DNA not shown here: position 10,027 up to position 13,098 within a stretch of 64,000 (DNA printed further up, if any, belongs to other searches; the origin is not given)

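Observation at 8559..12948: Orphan multi-TM sensor kinase coupled to a 923-aa secreted beta-helix/SH3b/lytic-transglycosylase-like protein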

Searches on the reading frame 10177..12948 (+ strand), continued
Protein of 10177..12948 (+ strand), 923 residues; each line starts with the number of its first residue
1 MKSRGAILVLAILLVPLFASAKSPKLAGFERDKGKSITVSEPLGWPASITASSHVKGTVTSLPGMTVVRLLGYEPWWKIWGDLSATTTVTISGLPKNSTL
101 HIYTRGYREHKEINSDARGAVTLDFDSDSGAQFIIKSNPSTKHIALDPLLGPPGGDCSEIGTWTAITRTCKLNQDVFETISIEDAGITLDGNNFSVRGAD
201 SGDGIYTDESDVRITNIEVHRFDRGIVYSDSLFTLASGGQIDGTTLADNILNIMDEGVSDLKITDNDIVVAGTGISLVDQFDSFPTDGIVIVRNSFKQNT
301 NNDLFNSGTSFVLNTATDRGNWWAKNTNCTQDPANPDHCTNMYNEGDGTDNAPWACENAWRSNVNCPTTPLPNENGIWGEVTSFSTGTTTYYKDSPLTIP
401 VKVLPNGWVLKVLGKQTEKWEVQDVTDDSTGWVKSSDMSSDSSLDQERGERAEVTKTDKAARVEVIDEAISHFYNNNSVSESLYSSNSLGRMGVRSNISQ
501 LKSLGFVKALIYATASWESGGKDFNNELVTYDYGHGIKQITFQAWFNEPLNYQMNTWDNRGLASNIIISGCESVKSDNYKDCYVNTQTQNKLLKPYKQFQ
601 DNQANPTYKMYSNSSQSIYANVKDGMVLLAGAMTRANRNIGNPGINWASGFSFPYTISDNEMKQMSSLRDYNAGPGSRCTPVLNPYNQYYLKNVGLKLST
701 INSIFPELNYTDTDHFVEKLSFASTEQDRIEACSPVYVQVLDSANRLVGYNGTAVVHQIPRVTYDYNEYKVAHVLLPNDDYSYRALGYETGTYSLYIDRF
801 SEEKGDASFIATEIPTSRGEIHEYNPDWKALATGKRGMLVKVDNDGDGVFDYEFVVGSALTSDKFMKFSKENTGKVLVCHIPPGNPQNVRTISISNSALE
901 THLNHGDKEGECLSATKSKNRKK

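Call 26: fold_search(model_id=the predicted structure, library=pdb)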
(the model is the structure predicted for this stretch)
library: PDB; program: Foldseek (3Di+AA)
matches with E <= 10: 1105; with E <= 0.001: 1
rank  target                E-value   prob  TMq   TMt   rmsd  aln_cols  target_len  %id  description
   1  6k0v_A                9.4e-04  0.80  0.10  0.16  15.8       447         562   11  Catalytic domain of GH87 alpha-1,3-glucanase D1069A in complex with tetrasaccharides (released 2019-12-25)
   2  8bl6                  3.5e-03  0.95  0.08  0.33   8.1       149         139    9  De novo single-chain immunoglobulin dimer scIg12+EF3a (released 2023-10-04)
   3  4ru4_B                4.3e-03  0.97  0.11  0.17  13.6       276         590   13  Crystal structure of the tailspike protein gp49 from Pseudomonas phage LKA1 (released 2015-11-18)
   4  9k4a_A                5.8e-03  0.18  0.07  0.08  16.4       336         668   10  Cryo-EM structure of depolymerase S2-4 from Klebsiella phage K64-1 (released 2026-03-25)
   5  2jjl                  8.1e-03  0.47  0.06  0.19  11.7       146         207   10  Structure of avian reovirus sigmaC117-326, P321 crystal form (released 2009-01-13)
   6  8k42_H                1.6e-02  0.72  0.06  0.15  13.2       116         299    8  Structure of full Banna virus (released 2024-03-27)
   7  1zld                  1.8e-02  0.30  0.05  0.29  12.4       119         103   14  Crystal structure of a RGD-containing host-selective toxin: Pyrenophora tritici-repentis Ptr ToxA (released 2005-08-16)
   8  7w1c_C                1.8e-02  0.20  0.08  0.11  16.5       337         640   10  Crystal structure of Klebsiella pneumoniae K1 capsule-specific polysaccharide lyase in a P1 crystal form (released 2022-05-18)
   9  8bl3                  1.9e-02  0.94  0.07  0.33   5.2        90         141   11  De novo single-chain immunoglobulin dimer scIg12 (released 2023-10-04)
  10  2bt8                  2.0e-02  0.57  0.06  0.26  10.8       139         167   11  Structure of the C-terminal receptor-binding domain of avian reovirus fibre sigmaC, space group P6322. (released 2005-11-03)
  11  6bim                  2.5e-02  1.00  0.07  0.23   2.9        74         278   16  Structure of NlpC1 from Trichomonas vaginalis (released 2018-11-07)
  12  7w1c_A                2.7e-02  0.10  0.07  0.09  16.6       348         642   10  Crystal structure of Klebsiella pneumoniae K1 capsule-specific polysaccharide lyase in a P1 crystal form (released 2022-05-18)
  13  4ru4_A                3.1e-02  0.84  0.11  0.17  13.4       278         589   12  Crystal structure of the tailspike protein gp49 from Pseudomonas phage LKA1 (released 2015-11-18)
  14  3o0l_A                3.3e-02  0.57  0.07  0.35  11.4       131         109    8  Crystal structure of a Pfam DUF1425 family member (Shew_1734) from Shewanella sp. pv-4 at 1.81 a resolution (released 2010-08-04)
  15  2bsf                  3.5e-02  0.47  0.07  0.25  10.4       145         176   10  Structure of the C-terminal receptor-binding domain of avian reovirus fibre sigmaC, Zn crystal form. (released 2005-11-03)
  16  6biq_D                3.7e-02  1.00  0.07  0.23   2.1        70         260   17  Structure of NlpC2 from Trichomonas vaginalis (released 2018-11-07)
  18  7w1c_E                3.9e-02  0.23  0.09  0.13  15.9       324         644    9  Crystal structure of Klebsiella pneumoniae K1 capsule-specific polysaccharide lyase in a P1 crystal form (released 2022-05-18)
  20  6biq_A                4.7e-02  1.00  0.07  0.23   2.6        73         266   16  Structure of NlpC2 from Trichomonas vaginalis (released 2018-11-07)
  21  4r0k_B                4.9e-02  1.00  0.07  0.19   3.6        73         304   25  Crystal structure of a putative dipeptidyl-peptidase VI (BT_1314) from Bacteroides thetaiotaomicron VPI-5482 at 1.75 A (released 2014-08-20)
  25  4r0k_A                6.2e-02  1.00  0.07  0.19   3.5        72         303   25  Crystal structure of a putative dipeptidyl-peptidase VI (BT_1314) from Bacteroides thetaiotaomicron VPI-5482 at 1.75 A (released 2014-08-20)
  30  4z06_A                7.8e-02  0.63  0.11  0.39   9.4       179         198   11  C. bescii Family 3 pectate lyase double mutant K108A/R133A in complex with ALPHA-D-GALACTOPYRANURONIC ACID (released 2015-12-23)
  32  3npf_B                8.2e-02  0.99  0.07  0.19   3.0        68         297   24  Crystal structure of a putative dipeptidyl-peptidase VI (BACOVA_00612) from Bacteroides ovatus at 1.72 A resolution (released 2010-07-28)
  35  6kfn                  8.2e-02  0.75  0.10  0.28  10.3       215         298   14  Crystal structure of alginate lyase from Paenibacillus sp. str. FPU-7 (released 2019-10-30)
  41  2krs_MODEL_1_A        1.2e-01  0.99  0.06  0.68   2.1        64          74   12  Solution NMR structure of SH3 domain from CPF_0587 (fragment 415-479) from Clostridium perfringens. Northeast  (released 2010-01-26)
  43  3npf_A                1.2e-01  0.66  0.08  0.20  10.2       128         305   23  Crystal structure of a putative dipeptidyl-peptidase VI (BACOVA_00612) from Bacteroides ovatus at 1.72 A resolution (released 2010-07-28)
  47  6biq_B                1.4e-01  0.99  0.07  0.23   2.5        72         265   17  Structure of NlpC2 from Trichomonas vaginalis (released 2018-11-07)
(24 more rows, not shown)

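Call 34: search_protein_families(library=pfam, proteins=[P0002, P0003, P0004, P0006, P0007, P0009, P0010, P0013], max_evalue=10)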
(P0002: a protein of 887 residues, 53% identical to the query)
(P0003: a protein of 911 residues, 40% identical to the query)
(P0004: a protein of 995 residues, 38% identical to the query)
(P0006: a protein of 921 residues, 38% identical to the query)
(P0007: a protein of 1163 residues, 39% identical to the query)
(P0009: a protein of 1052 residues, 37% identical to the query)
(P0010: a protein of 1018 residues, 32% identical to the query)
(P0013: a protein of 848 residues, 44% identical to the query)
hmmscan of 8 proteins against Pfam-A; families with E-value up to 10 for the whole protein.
P0002 (887 aa): 2 families
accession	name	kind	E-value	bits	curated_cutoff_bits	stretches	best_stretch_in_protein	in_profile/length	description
PF01464.25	SLT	-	0.037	14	21.3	1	495-560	2-63/117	Transglycosylase SLT domain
PF05480.16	PSMbeta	-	0.12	12.6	25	1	236-259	13-36/43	Phenol-soluble modulin beta protein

P0003 (911 aa): 0 families

P0004 (995 aa): 0 families

P0006 (921 aa): 1 family
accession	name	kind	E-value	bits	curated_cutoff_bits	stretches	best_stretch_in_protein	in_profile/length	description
PF21113.2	LarA_C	-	0.036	14.4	25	1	396-466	50-121/152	Lactate racemase C-terminal domain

P0007 (1163 aa): 4 families
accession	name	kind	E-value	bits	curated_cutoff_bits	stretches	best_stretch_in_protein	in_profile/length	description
PF01471.23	PG_binding_1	-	1.2e-13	51.5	23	1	626-677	3-54/57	Putative peptidoglycan binding domain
PF08823.16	PG_binding_2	-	0.0026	18.4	21.1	1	631-661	21-51/74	Putative peptidoglycan binding domain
PF21424.3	DTP-pb9_A-dom_C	-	0.058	13.6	27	1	1039-1053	4-18/32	Distal tail protein pb9, A domain C-terminal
PF08208.16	RNA_polI_A34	-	5.3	7.5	31.7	1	1048-1156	91-202/205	DNA-directed RNA polymerase I subunit RPA34.5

P0009 (1052 aa): 3 families
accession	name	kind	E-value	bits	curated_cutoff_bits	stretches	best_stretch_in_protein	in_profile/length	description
PF05048.19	NosD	-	0.00072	19.5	23.6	1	112-297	38-209/212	Periplasmic copper-binding protein (NosD)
PF07401.17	Lenti_VIF_2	-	0.0029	17.4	22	1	667-743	26-105/198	Bovine Lentivirus VIF protein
PF02724.19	CDC45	-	3.6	6.2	34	1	985-1039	121-177/624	CDC45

P0010 (1018 aa): 4 families
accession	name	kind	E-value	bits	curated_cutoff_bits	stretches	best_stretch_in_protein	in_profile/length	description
PF05048.19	NosD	-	3.8e-06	26.9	23.6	1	185-368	15-211/212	Periplasmic copper-binding protein (NosD)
PF13229.12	Beta_helix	-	0.0011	19.1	25.9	1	206-341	2-138/158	Right handed beta helix region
PF08239.17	SH3_3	-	0.014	16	27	1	446-497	2-52/54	Bacterial SH3 domain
PF13103.11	TonB_2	-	0.079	13.5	22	1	270-298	35-64/85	TonB C terminal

P0013 (848 aa): 2 families
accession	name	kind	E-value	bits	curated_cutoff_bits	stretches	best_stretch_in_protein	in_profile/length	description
PF03718.19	Glyco_hydro_49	-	0.00027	21.4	27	1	239-345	11-113/118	Glycosyl hydrolase family 49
PF23829.1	DUF7199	-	0.68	10.7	27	1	780-837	39-93/98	Family of unknown function (DUF7199)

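Call 56: find_encoding_contigs(protein=P0013, flank=6000, max_places=1)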
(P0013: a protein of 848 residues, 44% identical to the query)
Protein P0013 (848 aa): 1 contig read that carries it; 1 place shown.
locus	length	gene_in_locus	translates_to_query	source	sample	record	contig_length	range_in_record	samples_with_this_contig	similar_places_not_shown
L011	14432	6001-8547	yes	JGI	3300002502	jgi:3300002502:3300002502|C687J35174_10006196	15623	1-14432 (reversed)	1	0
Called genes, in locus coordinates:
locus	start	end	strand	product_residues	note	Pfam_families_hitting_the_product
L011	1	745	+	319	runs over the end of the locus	PF01193:RNA_pol_L, PF01000:RNA_pol_A_bac, PF03118:RNA_pol_A_CTD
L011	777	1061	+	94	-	PF01196:Ribosomal_L17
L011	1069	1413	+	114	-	PF00572:Ribosomal_L13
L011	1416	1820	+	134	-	PF00380:Ribosomal_S9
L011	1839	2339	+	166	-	PF20803:PaaX_M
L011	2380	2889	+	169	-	PF01025:GrpE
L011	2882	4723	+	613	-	PF00012:HSP70, PF06723:MreB_Mbl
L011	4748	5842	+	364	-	-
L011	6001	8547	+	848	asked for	-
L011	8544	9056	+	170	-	-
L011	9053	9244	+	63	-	-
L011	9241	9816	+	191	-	-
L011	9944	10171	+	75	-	-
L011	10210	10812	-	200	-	PF13489:Methyltransf_23 (weak), PF07021:MetW (weak), PF13847:Methyltransf_31 (faint), PF13649:Methyltransf_25 (faint), PF08241:Methyltransf_11 (weak)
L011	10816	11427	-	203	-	-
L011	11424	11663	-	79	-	-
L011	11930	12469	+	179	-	PF20329:DUF6624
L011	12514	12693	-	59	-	-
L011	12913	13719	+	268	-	PF01978:TrmB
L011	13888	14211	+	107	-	-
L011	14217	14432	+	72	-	?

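Call 57: find_encoding_contigs(protein=P0012, flank=6000, max_places=1)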
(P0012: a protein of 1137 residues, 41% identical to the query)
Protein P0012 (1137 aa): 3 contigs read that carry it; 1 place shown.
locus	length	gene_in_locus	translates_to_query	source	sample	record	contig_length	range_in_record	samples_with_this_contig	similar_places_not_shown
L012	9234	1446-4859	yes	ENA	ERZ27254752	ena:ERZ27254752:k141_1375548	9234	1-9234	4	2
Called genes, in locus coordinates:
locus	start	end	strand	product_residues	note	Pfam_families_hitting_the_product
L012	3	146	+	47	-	?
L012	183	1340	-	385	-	PF01073:3Beta_HSD, PF01370:Epimerase, PF04321:RmlD_sub_bind, PF07993:NAD_binding_4, PF08659:KR, PF16363:GDP_Man_Dehyd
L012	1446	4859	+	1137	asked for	PF05048:NosD, PF01551:Peptidase_M23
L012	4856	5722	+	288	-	-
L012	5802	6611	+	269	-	-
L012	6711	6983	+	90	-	-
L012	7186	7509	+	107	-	-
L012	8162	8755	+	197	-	-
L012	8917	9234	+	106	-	?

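Call 58: find_encoding_contigs(protein=P0003, flank=6000, max_places=1)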
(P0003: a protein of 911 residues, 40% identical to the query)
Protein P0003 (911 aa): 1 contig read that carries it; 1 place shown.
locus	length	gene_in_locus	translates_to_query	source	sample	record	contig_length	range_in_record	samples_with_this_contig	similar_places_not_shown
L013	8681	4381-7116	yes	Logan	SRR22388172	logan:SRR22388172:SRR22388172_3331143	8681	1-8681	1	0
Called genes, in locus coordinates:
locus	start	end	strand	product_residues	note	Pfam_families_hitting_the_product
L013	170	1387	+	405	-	-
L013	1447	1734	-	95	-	-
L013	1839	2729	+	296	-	PF12147:Methyltransf_20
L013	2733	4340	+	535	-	PF16927:HisKA_7TM, PF00512:HisKA, PF02518:HATPase_c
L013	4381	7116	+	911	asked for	-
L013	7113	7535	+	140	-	-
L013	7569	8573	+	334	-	PF00579:tRNA-synt_1b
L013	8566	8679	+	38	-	?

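Call 98: find_encoding_contigs(protein=P0004, flank=6000, max_places=2)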
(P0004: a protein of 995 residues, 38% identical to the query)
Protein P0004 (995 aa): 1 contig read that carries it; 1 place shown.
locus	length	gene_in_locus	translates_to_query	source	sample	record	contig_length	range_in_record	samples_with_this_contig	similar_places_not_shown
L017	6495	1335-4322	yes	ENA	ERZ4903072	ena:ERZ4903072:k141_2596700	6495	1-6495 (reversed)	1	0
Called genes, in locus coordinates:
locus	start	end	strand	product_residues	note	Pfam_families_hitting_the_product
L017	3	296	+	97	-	?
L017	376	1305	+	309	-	-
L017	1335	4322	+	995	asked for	-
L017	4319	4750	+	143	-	-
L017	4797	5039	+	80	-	-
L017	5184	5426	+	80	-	-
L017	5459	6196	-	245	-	PF01553:Acyltransferase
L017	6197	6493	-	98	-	?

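Call 99: find_encoding_contigs(protein=P0011, flank=6000, max_places=1)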
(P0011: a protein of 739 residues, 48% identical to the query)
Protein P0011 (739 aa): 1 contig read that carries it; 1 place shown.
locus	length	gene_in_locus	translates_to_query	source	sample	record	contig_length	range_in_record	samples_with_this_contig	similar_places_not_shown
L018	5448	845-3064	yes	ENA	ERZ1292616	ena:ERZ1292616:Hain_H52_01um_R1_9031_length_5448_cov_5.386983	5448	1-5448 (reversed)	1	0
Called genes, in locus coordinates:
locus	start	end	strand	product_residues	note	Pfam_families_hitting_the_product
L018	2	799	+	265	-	?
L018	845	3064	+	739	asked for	PF00877:NLPC_P60 (weak)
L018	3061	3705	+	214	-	-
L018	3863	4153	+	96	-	PF01909:NTP_transf_2, PF18765:Polbeta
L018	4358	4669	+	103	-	PF01909:NTP_transf_2, PF18765:Polbeta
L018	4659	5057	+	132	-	PF05168:HEPN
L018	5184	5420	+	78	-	-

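Call 102: search_dna_similar(query=window:10177-12945:+, collection=phages, mode=protein, max_evalue=0.001, max_rows=10)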
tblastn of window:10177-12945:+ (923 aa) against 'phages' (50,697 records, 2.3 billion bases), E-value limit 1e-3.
No match.
